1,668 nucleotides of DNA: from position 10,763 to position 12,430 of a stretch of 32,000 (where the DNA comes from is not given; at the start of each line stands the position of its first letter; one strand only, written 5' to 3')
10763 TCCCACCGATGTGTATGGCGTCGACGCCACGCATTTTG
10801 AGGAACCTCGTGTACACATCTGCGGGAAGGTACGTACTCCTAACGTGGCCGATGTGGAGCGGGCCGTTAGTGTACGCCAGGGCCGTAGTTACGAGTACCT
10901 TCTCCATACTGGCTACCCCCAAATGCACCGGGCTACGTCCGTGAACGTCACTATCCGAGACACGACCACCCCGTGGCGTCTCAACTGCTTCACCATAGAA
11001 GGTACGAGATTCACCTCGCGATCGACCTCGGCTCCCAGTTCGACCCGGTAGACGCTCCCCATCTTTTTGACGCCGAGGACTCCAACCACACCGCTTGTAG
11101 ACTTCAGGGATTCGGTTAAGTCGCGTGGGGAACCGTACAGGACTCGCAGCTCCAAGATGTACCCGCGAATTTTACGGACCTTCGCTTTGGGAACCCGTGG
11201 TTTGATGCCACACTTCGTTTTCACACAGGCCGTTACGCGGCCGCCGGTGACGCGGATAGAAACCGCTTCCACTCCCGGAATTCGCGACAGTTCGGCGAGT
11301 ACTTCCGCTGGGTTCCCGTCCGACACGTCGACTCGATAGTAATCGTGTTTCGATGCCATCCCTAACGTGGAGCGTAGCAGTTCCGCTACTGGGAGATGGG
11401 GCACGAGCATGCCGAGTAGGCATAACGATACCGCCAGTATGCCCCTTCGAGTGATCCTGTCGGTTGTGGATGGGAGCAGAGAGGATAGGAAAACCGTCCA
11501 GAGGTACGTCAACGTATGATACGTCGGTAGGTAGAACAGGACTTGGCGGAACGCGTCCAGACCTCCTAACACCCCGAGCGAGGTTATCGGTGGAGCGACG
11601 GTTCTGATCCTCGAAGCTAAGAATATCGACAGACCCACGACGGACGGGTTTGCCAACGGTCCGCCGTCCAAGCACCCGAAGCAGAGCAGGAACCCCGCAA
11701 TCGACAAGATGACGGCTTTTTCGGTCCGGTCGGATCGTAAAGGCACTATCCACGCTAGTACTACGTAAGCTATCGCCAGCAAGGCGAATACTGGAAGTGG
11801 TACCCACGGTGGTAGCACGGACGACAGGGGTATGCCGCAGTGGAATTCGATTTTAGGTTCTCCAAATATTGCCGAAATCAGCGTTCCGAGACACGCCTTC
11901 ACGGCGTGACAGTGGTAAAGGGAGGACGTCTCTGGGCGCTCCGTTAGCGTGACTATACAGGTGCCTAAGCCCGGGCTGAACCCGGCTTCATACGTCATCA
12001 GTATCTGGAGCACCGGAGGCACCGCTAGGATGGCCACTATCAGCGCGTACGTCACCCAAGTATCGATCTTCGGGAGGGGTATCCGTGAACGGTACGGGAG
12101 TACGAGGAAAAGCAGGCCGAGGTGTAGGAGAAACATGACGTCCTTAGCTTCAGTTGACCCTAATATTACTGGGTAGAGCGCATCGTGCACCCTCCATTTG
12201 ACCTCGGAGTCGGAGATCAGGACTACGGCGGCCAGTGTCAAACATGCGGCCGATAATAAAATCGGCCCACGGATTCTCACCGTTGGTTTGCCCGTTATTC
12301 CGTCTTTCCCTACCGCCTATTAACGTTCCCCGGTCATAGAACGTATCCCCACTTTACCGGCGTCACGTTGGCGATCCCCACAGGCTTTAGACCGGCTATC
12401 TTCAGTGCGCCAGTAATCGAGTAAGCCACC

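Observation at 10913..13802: Tandem paralogous membrane modules, one fused and one split, with conserved His/Cys-containing motifs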

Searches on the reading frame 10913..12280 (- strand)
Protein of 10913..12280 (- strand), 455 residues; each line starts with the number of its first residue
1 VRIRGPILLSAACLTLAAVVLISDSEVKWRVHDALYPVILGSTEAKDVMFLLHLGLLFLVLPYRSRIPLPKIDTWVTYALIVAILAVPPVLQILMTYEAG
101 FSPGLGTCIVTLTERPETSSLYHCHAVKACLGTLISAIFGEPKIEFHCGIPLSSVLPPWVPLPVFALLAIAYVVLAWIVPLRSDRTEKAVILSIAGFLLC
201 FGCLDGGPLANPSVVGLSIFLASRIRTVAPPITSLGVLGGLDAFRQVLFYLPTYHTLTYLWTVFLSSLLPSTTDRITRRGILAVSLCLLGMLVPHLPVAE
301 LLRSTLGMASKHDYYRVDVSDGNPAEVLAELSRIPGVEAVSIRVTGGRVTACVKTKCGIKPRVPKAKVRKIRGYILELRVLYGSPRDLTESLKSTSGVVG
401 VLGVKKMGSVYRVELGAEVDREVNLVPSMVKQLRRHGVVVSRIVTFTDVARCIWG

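Call 6: search_protein_families(library=pfam, proteins=[window:10913-12280:-], max_evalue=1)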
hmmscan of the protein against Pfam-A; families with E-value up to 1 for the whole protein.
window:10913-12280:- (455 aa): 0 families

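Call 7: search_protein_families(library=ncbifam, proteins=[window:10913-12280:-], max_evalue=1)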
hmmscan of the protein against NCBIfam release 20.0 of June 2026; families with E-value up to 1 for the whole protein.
window:10913-12280:- (455 aa): 2 families
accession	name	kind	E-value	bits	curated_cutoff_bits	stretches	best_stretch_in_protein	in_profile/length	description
TIGR02372.1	4_coum_CoA_lig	equivalog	0.099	11.3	334.7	0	318-356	304-342/386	4-coumarate--CoA ligase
NF033872.1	SidA_fam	subfamily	0.25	10.1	60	1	189-222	309-342/379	T4SS effector SidA family protein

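Call 8: find_homologous_proteins(query=window:10913-12280:-, max_evalue=0.001)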
Query window:10913-12280:- (455 aa): 5 proteins with E <= 0.001 among 8000 candidates.
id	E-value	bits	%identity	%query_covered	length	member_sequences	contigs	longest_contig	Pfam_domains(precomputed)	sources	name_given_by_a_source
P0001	1.7e-289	978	99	100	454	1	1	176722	-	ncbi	ncbi:hypothetical protein [Methanopyrus sp.]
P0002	4.5e-289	977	98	100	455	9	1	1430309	-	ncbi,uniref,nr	ncbi:hypothetical protein [Methanopyrus sp. KOL6]|uniref:hypothetical protein n=1 Tax=Methanopyrus s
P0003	2.9e-243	826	81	99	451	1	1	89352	-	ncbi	ncbi:hypothetical protein [Methanopyrus sp.]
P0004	1.6e-232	790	77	100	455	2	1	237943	-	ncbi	ncbi:hypothetical protein [Methanopyrus sp.]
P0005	7.4e-25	106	34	47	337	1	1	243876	-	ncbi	-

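Call 29: search_solved_structures(query=A4, max_evalue=10)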
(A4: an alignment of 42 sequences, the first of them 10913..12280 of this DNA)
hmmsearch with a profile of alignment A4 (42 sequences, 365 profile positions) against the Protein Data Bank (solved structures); distinct sequences matched with E-value up to 10: 3.
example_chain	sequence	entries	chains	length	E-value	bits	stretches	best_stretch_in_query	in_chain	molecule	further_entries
9kbb_A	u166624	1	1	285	0.22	14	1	206-234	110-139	3-hydroxyisobutyrate dehydrogenase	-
9kbc_A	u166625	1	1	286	0.22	14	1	206-234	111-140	3-hydroxyisobutyrate dehydrogenase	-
9kb0_A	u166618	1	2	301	0.24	13.9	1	206-234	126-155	3-hydroxyisobutyrate dehydrogenase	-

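Call 38: list_cluster_members(proteins=[P0002, P0009, P0015, P0021, P0023, P0025, P0029, P0031, P0032, P0045])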
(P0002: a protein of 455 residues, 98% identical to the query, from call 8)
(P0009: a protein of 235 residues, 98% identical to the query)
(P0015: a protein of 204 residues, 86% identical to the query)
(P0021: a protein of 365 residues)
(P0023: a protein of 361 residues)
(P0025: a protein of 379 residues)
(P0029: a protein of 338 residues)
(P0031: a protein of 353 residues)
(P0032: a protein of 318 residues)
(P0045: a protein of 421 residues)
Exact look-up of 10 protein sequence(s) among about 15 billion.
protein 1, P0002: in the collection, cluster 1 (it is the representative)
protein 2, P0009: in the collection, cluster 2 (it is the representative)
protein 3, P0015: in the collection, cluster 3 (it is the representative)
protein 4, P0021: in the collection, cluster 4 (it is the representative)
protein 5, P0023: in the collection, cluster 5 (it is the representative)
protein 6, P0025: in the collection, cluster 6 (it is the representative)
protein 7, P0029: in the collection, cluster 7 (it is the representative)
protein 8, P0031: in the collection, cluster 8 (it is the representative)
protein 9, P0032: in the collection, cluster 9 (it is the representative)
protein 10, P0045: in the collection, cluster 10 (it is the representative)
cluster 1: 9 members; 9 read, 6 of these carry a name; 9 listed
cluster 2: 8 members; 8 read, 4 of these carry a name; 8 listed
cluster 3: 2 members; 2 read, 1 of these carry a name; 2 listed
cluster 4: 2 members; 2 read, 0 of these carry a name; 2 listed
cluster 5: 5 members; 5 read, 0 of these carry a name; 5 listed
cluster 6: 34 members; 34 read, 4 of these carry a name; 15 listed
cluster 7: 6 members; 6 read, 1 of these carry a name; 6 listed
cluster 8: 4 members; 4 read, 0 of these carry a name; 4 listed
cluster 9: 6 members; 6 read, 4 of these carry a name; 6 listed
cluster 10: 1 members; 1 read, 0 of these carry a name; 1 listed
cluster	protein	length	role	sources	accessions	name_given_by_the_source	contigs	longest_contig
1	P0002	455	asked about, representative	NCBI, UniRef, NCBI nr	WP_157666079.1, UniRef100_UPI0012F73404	hypothetical protein [Methanopyrus sp. KOL6] | hypothetical protein n=1 Tax=Methanopyrus sp. KOL6 TaxID=1937004 RepID=UPI0012F73404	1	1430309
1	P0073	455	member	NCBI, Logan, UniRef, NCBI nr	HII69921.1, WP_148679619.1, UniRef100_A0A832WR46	hypothetical protein [Methanopyrus kandleri] | Uncharacterized protein n=1 Tax=Methanopyrus kandleri TaxID=2320 RepID=A0A832WR46_9EURY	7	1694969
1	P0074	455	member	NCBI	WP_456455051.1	hypothetical protein [Methanopyrus sp.]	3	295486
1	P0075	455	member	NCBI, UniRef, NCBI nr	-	-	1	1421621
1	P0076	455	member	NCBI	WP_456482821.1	hypothetical protein [Methanopyrus kandleri]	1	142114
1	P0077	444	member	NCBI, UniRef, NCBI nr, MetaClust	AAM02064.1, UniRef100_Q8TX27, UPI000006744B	Uncharacterized membrane protein specific for M.kandleri, MK-15 family [Methanopyrus ... | Uncharacterized membrane protein specific for M.kandleri, MK-15 family n=1 ... | status=active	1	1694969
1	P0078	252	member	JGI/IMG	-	hypothetical protein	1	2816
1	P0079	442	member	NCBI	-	-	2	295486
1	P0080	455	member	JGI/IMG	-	-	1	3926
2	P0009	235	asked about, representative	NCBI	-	-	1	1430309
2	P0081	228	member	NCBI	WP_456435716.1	hypothetical protein [Methanopyrus sp.]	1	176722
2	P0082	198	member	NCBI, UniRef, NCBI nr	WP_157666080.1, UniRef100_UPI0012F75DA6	hypothetical protein [Methanopyrus sp. KOL6] | hypothetical protein n=1 Tax=Methanopyrus sp. KOL6 TaxID=1937004 RepID=UPI0012F75DA6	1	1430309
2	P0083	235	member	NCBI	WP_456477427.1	hypothetical protein [Methanopyrus sp.]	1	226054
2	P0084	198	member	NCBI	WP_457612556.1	hypothetical protein [Methanopyrus sp.]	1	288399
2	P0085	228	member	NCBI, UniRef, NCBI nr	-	-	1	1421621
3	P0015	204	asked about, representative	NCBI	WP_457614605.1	hypothetical protein [Methanopyrus sp.]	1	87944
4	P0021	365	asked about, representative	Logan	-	-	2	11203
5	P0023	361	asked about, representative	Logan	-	-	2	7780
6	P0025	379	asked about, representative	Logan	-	-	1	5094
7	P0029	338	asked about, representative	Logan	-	-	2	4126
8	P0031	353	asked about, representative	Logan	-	-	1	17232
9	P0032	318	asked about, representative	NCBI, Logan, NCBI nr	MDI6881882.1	MAG: hypothetical protein QMC86_03475 [Methanothermobacter sp.] | hypothetical protein [Methanothermobacter sp.]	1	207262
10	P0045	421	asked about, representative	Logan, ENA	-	-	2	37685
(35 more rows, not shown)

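Call 39: predict_structure(alignment_id=A4)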
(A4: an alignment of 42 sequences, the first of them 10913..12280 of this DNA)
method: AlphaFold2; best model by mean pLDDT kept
length: 455 residues; sequences in the alignment: 42
mean_pLDDT: 79.1   pTM: 0.76
mean pLDDT of the five models: 79.1, 78.8, 77.1, 72.8, 72.3
residues with pLDDT >= 90: 167; 70-90: 174; 50-70: 66; < 50: 48
segments of 3 or more residues with pLDDT < 50: 227-255, 268-273, 448-455
pLDDT, mean of each block of 10 residues (from residue 1): 84 96 88 85 87 98 95 92 91 86 67 76 89 91 77 90 96 97 93 96 90 85 63 38 38 45 51 52 56 53 54 88 93 92 90 87 91 82 89 87 85 81 74 86 59 35
secondary structure, 60 per line:
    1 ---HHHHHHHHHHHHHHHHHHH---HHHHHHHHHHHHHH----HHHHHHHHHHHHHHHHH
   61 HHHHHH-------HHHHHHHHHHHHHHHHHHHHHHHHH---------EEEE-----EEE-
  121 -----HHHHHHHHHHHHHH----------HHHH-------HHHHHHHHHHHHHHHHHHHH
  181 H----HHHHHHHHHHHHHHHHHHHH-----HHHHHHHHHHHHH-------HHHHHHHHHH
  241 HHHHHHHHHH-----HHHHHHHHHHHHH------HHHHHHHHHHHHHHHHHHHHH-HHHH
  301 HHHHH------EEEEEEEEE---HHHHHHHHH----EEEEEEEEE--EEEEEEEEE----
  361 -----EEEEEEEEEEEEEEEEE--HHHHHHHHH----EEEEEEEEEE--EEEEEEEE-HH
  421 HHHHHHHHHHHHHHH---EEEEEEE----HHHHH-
elements in order: H4-22 H26-39 H44-66 H74-98 E108-111 E117-119 H126-139 H150-153 H161-181 H186-205 H211-223 H231-250 H256-268 H275-295 H297-305 E312-320 H324-332 E337-345 E348-356 E366-382 H385-393 E398-407 E410-417 H419-435 E439-445 H450-454

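Call 45: fold_search(model_id=the predicted structure, library=pdb)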
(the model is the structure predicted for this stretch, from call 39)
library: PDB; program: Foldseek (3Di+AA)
matches with E <= 10: 1054; with E <= 0.001: 0
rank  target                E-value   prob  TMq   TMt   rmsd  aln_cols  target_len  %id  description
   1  2f1f_A                5.9e-03  0.99  0.13  0.29  11.1       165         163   11  Crystal structure of the regulatory subunit of acetohydroxyacid synthase isozyme III from E. coli (released 2006-01-24)
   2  5it0                  7.8e-03  0.98  0.13  0.15  11.2       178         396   13  Crystal structure of Mycobacterium avium SerB2 mutant D343N/D347N (released 2016-04-27)
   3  3vcd_B                9.9e-03  0.98  0.13  0.26  13.9       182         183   10  Computationally Designed Self-assembling Octahedral Cage protein, O333, Crystallized in space group R32 (released 2012-06-06)
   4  2f1f_B                1.1e-02  0.97  0.13  0.29  11.2       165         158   13  Crystal structure of the regulatory subunit of acetohydroxyacid synthase isozyme III from E. coli (released 2006-01-24)
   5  6fdb_A                1.1e-02  0.98  0.13  0.27  13.9       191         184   11  Positively supercharged variant of the computationally designed cage protein O3-33 (released 2018-08-22)
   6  2nyi_A                1.3e-02  0.94  0.11  0.25  12.0       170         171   15  Crystal Structure of an Unknown Protein from Galdieria sulphuraria (released 2006-12-12)
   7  3pac                  1.6e-02  0.98  0.13  0.27  14.2       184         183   10  Crystal structure of PduT a trimeric bacterial microcompartment protein with 4Fe-4S cluster binding site (released 2010-12-01)
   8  2nyi_B                1.6e-02  0.96  0.13  0.28  11.1       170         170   14  Crystal Structure of an Unknown Protein from Galdieria sulphuraria (released 2006-12-12)
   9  5t41                  1.9e-02  0.94  0.13  0.14  11.4       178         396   15  Crystal structure of Mycobacterium avium SerB2 mutant S275A/R279A at pH 6.6 with ethylene glycol bound at ACT- I domain (released 2016-11-16)
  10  9go3_A                1.9e-02  0.60  0.13  0.21  21.8       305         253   11  Sub-open structure of the mechanosensitive channel YbiO (released 2025-02-05)
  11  5jlp                  2.3e-02  0.94  0.13  0.15  11.2       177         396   13  Crystal structure of Mycobacterium avium SerB2 in complex with serine at ACT domain (released 2017-05-03)
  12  8y1j_A                2.6e-02  0.90  0.13  0.12  11.1       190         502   13  Structure of the pyridoxal 5'-phosphate-dependent (PLP) threonine deaminase ilvA1 from Pseudomonas aeruginosa PAO1 (released 2024-05-22)
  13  2f06_A                2.9e-02  0.95  0.14  0.35   9.0       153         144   10  Crystal structure of protein BT0572 from Bacteroides thetaiotaomicron (released 2005-12-27)
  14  8uf0_B                2.9e-02  0.92  0.12  0.25  14.6       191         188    9  T33-ml23 - Designed Tetrahedral Protein Cage Using Machine Learning Algorithms (released 2023-11-15)
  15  5ifn_B                4.0e-02  0.91  0.13  0.19   9.4       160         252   10  Human PSPC1 Homodimer (released 2017-08-09)
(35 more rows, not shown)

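Call 46: search_protein_families(library=pfam, alignment_id=A4, max_evalue=1)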
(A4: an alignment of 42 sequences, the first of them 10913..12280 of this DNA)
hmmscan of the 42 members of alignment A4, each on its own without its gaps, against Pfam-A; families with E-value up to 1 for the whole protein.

A. member 1, window:10913-12280:- (455 aa): 0 families

B. families by the number of members that match (of 42 scanned): 18 families
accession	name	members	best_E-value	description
PF15100.12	TMEM187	2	0.028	TMEM187 protein family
PF05884.17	ZYG-11_interact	1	0.0029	Interactor of ZYG-11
PF01757.29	Acyl_transf_3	1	0.01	Acyltransferase domain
PF14034.11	Spore_YtrH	1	0.012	Sporulation protein YtrH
PF08547.18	CIA30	1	0.031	Complex I intermediate-associated protein 30 (CIA30)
PF20061.4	DUF6460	1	0.041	Domain of unknown function (DUF6460)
PF10890.13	Cyt_b-c1_8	1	0.068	Cytochrome b-c1 complex subunit 8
PF13471.12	Transglut_core3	1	0.087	Transglutaminase-like superfamily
PF01914.23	MarC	1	0.095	MarC family integral membrane protein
PF06836.17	DUF1240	1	0.12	Protein of unknown function (DUF1240)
PF07576.18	BRAP2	1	0.12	BRCA1-associated protein 2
PF12890.13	DHOase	1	0.14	Dihydro-orotase-like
PF21653.3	pulA_all-beta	1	0.17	Pullulanase, all-beta domain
PF17623.7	B277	1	0.44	Domain of unknown function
PF11992.13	TgpA_N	1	0.56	TgpA N-terminal domain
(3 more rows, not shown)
